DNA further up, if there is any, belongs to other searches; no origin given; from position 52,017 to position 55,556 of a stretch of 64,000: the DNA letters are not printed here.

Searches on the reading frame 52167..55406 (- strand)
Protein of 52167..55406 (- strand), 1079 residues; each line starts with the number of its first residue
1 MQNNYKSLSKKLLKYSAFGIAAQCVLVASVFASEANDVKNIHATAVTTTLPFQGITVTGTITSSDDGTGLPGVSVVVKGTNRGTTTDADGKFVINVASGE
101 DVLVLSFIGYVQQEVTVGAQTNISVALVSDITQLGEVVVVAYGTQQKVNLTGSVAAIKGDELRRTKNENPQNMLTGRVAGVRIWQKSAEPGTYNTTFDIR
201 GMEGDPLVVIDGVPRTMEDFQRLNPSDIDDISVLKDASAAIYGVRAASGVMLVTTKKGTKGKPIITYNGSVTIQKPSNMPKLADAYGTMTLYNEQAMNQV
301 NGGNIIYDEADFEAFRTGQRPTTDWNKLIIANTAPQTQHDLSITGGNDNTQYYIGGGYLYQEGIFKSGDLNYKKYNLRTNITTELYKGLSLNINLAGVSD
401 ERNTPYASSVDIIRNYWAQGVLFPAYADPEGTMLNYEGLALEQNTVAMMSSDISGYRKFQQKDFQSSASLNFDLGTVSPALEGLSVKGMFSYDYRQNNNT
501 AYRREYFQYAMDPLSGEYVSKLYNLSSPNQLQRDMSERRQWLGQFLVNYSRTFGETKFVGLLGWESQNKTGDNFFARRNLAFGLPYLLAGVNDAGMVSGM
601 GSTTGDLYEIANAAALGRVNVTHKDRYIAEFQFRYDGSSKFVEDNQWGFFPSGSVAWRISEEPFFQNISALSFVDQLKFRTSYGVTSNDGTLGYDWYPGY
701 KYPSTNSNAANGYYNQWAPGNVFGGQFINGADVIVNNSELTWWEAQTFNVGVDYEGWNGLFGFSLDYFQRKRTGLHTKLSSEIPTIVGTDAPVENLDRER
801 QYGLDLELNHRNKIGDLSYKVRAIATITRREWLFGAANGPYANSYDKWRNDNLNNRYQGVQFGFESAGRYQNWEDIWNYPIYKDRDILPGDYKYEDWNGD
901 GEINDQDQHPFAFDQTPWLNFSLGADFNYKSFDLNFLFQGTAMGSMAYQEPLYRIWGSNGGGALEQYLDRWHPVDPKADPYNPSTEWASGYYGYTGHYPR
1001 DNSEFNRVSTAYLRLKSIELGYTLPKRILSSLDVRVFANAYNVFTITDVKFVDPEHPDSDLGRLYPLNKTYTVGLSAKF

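Call 6: search_protein_families(library=pfam, proteins=[window:52167-55406:-], max_evalue=0.001)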
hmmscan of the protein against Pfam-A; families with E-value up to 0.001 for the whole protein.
window:52167-55406:- (1079 aa): 3 families
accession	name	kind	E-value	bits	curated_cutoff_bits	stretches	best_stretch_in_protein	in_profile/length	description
PF07715.20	Plug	-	8.6e-19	68.5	23.9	1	148-250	3-107/107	TonB-dependent Receptor Plug Domain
PF13715.12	CarbopepD_reg_2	-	1.4e-18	67.1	32.2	1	57-139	1-88/88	CarboxypepD_reg-like domain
PF13620.12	CarboxypepD_reg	-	4.9e-11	43.3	32.3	1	56-127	1-81/82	Carboxypeptidase regulatory-like domain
